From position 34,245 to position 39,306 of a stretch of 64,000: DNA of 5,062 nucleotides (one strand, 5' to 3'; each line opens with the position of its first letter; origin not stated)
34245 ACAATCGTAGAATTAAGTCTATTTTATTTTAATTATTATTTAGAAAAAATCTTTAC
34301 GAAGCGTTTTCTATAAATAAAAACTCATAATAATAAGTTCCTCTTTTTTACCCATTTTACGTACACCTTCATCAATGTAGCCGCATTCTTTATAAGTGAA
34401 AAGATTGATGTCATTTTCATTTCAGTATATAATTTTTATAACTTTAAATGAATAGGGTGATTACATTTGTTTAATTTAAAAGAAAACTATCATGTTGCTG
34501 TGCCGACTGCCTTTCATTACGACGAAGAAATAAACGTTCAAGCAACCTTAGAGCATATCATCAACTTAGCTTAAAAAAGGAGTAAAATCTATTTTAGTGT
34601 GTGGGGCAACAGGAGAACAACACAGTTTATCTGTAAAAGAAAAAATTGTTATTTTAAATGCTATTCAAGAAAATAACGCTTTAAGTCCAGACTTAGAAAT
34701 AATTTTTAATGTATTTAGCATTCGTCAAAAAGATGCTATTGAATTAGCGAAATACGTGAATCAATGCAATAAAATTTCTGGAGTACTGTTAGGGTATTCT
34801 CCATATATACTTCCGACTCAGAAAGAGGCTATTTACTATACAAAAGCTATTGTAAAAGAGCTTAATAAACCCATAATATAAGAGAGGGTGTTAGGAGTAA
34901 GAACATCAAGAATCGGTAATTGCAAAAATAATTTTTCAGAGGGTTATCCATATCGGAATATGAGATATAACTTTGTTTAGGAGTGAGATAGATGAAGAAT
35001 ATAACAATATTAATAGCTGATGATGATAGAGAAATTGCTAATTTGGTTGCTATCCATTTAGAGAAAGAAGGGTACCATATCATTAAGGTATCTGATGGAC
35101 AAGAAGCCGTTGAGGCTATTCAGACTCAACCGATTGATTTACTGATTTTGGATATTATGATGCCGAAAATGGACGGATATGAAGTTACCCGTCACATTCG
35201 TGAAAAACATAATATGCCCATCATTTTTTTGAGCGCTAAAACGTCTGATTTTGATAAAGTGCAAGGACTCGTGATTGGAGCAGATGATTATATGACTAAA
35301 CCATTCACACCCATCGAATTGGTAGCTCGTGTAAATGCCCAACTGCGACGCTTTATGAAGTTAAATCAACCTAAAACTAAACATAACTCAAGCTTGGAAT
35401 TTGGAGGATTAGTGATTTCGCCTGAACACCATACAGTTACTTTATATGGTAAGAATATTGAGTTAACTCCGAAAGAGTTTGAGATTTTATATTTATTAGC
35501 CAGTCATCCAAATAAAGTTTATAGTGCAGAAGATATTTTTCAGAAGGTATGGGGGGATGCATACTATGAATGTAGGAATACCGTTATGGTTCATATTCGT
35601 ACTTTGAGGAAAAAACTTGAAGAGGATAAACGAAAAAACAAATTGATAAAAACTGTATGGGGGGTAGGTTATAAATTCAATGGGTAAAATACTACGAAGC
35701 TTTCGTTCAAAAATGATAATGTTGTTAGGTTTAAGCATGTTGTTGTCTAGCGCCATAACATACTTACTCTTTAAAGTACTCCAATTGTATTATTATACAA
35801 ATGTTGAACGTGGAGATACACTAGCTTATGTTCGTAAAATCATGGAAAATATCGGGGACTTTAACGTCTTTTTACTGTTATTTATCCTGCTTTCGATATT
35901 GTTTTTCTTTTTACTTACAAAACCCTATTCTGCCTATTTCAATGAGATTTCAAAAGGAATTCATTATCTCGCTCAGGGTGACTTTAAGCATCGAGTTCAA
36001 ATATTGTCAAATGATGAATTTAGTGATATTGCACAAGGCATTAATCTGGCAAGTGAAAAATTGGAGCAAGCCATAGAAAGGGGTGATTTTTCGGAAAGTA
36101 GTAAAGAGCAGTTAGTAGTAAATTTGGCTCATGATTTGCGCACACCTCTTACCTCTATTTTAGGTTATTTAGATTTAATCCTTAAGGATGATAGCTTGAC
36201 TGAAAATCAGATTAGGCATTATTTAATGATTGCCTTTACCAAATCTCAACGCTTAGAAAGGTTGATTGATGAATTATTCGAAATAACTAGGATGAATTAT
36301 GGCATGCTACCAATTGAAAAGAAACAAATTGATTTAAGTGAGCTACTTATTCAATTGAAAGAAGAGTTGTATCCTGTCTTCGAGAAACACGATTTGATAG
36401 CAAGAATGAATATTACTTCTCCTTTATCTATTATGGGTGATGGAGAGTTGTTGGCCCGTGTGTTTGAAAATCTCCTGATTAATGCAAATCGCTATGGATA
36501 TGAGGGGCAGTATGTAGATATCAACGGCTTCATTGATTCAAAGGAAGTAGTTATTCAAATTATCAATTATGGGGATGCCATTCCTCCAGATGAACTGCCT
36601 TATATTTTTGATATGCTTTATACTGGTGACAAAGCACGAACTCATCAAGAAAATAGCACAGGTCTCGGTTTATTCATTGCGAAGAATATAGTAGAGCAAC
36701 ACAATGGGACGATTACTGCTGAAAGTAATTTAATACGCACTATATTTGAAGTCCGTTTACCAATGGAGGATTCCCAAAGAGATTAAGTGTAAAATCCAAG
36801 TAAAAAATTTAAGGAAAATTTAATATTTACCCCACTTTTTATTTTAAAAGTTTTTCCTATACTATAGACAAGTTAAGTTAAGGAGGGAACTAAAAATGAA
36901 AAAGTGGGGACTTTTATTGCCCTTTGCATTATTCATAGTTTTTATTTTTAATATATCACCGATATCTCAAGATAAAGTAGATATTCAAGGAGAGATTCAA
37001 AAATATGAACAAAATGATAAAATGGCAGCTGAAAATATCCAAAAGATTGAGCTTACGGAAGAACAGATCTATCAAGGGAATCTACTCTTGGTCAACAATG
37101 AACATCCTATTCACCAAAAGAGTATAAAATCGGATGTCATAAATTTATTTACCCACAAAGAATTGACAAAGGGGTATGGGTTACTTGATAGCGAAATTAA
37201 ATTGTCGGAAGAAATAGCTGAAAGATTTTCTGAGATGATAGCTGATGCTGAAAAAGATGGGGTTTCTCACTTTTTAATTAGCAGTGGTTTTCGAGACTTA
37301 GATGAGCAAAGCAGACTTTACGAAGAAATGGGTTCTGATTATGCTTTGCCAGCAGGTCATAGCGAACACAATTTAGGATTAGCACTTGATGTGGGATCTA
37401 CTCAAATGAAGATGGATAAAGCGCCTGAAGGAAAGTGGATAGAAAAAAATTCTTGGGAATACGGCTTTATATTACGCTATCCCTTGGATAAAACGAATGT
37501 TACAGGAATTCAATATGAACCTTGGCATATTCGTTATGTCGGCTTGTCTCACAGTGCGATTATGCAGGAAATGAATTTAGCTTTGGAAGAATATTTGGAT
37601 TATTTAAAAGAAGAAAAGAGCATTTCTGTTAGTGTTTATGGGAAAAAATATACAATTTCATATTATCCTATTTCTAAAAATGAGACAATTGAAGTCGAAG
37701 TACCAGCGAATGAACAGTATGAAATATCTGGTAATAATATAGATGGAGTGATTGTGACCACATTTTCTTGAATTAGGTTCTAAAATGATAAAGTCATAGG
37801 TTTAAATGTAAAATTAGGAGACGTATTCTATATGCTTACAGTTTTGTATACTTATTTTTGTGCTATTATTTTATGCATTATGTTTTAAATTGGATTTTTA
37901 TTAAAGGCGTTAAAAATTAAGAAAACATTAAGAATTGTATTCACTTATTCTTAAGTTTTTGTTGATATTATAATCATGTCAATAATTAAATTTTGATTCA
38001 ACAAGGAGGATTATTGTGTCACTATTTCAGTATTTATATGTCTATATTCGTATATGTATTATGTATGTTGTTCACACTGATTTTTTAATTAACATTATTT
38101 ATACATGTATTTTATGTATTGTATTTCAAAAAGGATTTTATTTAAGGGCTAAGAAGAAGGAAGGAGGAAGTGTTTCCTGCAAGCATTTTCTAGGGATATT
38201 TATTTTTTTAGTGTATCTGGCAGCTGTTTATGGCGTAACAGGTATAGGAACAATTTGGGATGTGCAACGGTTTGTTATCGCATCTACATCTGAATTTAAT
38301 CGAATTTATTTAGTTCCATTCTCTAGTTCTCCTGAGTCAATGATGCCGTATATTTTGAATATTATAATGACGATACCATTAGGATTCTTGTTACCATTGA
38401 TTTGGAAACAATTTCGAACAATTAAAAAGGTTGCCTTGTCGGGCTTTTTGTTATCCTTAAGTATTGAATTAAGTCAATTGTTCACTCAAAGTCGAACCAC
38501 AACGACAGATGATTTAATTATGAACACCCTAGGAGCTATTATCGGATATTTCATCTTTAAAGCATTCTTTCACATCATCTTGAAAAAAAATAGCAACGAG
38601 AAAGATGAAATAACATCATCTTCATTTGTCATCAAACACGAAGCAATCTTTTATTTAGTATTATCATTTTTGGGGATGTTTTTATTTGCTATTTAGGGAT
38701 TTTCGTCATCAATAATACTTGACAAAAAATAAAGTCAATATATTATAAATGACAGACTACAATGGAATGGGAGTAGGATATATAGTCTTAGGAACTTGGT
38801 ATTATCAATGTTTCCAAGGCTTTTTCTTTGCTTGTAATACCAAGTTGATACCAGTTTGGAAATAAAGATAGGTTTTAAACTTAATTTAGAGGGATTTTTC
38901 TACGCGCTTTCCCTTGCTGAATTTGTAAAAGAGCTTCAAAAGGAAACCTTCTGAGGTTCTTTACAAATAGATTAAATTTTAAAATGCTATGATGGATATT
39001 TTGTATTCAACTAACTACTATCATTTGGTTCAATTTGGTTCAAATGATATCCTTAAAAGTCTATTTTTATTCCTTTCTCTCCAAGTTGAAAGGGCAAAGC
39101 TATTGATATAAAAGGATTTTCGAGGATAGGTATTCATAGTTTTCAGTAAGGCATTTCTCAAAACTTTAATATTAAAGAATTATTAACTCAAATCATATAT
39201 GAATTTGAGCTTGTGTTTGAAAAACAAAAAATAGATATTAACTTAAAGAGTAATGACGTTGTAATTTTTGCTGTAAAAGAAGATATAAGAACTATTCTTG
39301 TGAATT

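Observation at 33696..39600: Foreign van-type island of about 5 kb inserted behind a sensor-kinase gene and bracketed by 443-nt direct repeats of the kinase 3' end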

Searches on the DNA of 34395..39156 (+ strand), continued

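Call 69: get_annotated_region(hit=H10, flank=3500)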
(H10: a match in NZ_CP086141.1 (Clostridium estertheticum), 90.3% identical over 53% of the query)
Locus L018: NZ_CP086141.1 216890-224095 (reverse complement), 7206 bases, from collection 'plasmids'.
description: Clostridium estertheticum strain CF016 plasmid pCF016-270, complete sequence
organism: Clostridium estertheticum (NCBI taxid 238834)
taxonomy: Bacteria; Bacillota; Clostridia; Eubacteriales; Clostridiaceae; Clostridium; Clostridium estertheticum
host: -; source: bovine,single colony,feces; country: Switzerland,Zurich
typing (MOB-suite, as given by PLSDB): non-mobilizable
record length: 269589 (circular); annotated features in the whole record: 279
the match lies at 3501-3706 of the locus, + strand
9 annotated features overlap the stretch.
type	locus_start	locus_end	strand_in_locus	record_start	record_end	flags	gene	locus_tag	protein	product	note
CDS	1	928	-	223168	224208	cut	-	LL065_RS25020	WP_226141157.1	tyrosine-type recombinase/integrase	GO:0015074 - DNA integration [Evidence IEA]; GO:0006310 - DNA recombination [Evidence IEA]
CDS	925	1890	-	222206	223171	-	-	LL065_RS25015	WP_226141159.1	tyrosine-type recombinase/integrase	GO:0015074 - DNA integration [Evidence IEA]; GO:0006310 - DNA recombination [Evidence IEA]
CDS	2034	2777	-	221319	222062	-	-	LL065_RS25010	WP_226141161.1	tyrosine-type recombinase/integrase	GO:0015074 - DNA integration [Evidence IEA]; GO:0006310 - DNA recombination [Evidence IEA]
CDS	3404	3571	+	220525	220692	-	-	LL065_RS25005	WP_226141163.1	hypothetical protein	-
CDS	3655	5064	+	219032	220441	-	ltrA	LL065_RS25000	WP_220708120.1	group II intron reverse transcriptase/maturase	GO:0000373 - Group II intron splicing [Evidence IEA]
CDS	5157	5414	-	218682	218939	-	-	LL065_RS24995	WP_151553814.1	Txe/YoeB family addiction module toxin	GO:0008219 - cell death [Evidence IEA]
CDS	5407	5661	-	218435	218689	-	-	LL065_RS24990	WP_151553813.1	type II toxin-antitoxin system Phd/YefM family antitoxin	-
CDS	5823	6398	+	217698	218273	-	-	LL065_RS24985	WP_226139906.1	hypothetical protein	-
CDS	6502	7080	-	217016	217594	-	-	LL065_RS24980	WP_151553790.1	tyrosine-type recombinase/integrase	GO:0015074 - DNA integration [Evidence IEA]; GO:0006310 - DNA recombination [Evidence IEA]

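Call 71: search_rna_families(source=L012, start=8300, end=8800, threshold=evalue, max_evalue=1)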
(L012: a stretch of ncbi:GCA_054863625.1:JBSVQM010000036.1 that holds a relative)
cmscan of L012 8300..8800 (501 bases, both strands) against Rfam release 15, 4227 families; matches with E-value up to 1: 2.
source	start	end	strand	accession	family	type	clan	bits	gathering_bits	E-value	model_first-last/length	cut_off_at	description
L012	8418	8502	+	RF01998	group-II-D1D4-1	Intron;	CL00102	75.6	35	6.8e-14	1-84/84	no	Group II catalytic intron D1-D4-1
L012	8446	8575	-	RF01505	Afu_264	Gene; snRNA; snoRNA; CD-box;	-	17.6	40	0.59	1-103/103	no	A. fumigatus snoRNA Afu_264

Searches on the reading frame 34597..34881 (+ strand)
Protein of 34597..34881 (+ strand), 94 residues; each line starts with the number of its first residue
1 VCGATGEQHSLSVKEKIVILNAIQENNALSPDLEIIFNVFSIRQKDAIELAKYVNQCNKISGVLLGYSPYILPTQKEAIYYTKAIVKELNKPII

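Call 6: search_protein_families(library=pfam, proteins=[window:34597-34881:+])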
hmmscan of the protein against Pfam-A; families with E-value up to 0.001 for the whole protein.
window:34597-34881:+ (94 aa): 1 family
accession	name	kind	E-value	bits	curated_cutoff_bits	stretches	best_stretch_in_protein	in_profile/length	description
PF00701.28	DHDPS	-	7.6e-07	28.6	22.1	1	1-94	41-131/289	Dihydrodipicolinate synthetase family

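Call 25: search_protein_families(library=ncbifam, proteins=[window:34597-34881:+])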
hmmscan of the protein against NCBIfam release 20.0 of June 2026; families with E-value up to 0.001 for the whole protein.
window:34597-34881:+ (94 aa): 4 families
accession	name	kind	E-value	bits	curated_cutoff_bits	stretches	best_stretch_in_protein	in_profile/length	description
TIGR00674.1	dapA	equivalog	2.7e-09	36.3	206.15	1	1-94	38-128/286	4-hydroxy-tetrahydrodipicolinate synthase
NF040954.1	Arch_KDGaldase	equivalog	6.2e-07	29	390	1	2-93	40-126/288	bifunctional 2-dehydro-3-deoxy-phosphogluconate/2-dehydro-3-deoxy-6-phosphogalactonate aldolase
NF003164.0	PRK04147.1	equivalog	5.5e-06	25.9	281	1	2-94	45-134/294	N-acetylneuraminate lyase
TIGR00683.1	nanA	equivalog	0.00021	20.7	382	1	2-90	41-126/293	N-acetylneuraminate lyase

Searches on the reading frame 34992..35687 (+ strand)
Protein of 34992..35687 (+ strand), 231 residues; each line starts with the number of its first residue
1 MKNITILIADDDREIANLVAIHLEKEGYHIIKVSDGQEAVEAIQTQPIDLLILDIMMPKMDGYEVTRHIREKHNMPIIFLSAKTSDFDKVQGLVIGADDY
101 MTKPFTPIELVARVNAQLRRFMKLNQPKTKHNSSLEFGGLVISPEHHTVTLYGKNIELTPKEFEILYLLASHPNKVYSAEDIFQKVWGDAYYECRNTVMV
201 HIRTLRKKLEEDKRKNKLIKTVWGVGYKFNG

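Call 6: search_protein_families(library=pfam, proteins=[window:34992-35687:+])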
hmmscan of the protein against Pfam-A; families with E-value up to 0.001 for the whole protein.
window:34992-35687:+ (231 aa): 3 families
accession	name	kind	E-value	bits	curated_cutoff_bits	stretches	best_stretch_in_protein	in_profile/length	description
PF00072.30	Response_reg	-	3.5e-32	111.3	30.2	1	6-115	1-111/111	Response regulator receiver domain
PF00486.34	Trans_reg_C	-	5.8e-30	103.6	26.2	1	153-229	1-77/77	Transcriptional regulatory protein, C terminal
PF20274.4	cREC_REC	-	0.00058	20.9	27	1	7-77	3-69/88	Cyclic-phosphate processing Receiver domain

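Call 25: search_protein_families(library=ncbifam, proteins=[window:34992-35687:+])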
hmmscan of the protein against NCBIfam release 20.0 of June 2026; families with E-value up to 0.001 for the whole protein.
window:34992-35687:+ (231 aa): 99 families (the best 25 are shown)
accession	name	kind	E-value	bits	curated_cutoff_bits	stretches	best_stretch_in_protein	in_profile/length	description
NF033120.0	vanR_FM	exception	3.6e-142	471.8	460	1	1-231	1-231/231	vancomycin resistance response regulator transcription factor, VanR-F/VanR-M family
NF033117.2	vanR_ACDEGLN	exception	7.2e-90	300.5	350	1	6-229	1-225/226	VanR-ABDEGLN family response regulator transcription factor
NF000404.1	vanR-D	exception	9.3e-73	244.6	500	1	3-229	2-230/232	vancomycin resistance response regulator transcription factor VanR-D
NF000403.1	vanR-C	exception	2.2e-68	230.3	480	1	5-228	4-228/231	vancomycin resistance response regulator transcription factor VanR-C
NF040534.1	resp_reg_YycF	equivalog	5.3e-68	228.7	340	1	5-228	2-226/231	response regulator YycF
NF000401.1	vanR-A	exception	2.5e-67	226.7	500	1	5-229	4-229/231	vancomycin resistance response regulator transcription factor VanR-A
NF040689.1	MtrAB_MtrA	equivalog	1.5e-66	223.9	300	1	6-228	1-217/219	MtrAB system response regulator MtrA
NF045944.1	ResRegRpaBCyano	equivalog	2.9e-63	213.3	330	1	7-229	1-227/229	response regulator transcription factor RpaB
TIGR02154.1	PhoB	equivalog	4.9e-62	209.2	296.2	1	5-229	4-225/226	phosphate regulon transcriptional regulator PhoB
NF053854.1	RespRegPhoBBctds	equivalog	6.9e-60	202.2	270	1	6-230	1-225/225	two-component system response regulator PhoB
NF008296.0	PRK11083.1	equivalog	8e-58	195.5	273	1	2-229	2-225/228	two-component system response regulator CreB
NF041209.1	resp_regPieR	equivalog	2.4e-55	187.7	450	1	6-230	3-228/231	two component system response regulator PieR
NF008199.0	PRK10955.1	equivalog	8.6e-54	182.9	341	1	6-228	4-227/232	envelope stress response regulator transcription factor CpxR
NF007982.1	PRK10710.1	equivalog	7.4e-53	179.5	380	1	3-230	7-228/235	envelope stress response regulator BaeR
NF041733.1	resp_reg_CseB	equivalog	2.2e-52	177.7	350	1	5-229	2-226/228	two-component system response regulator CseB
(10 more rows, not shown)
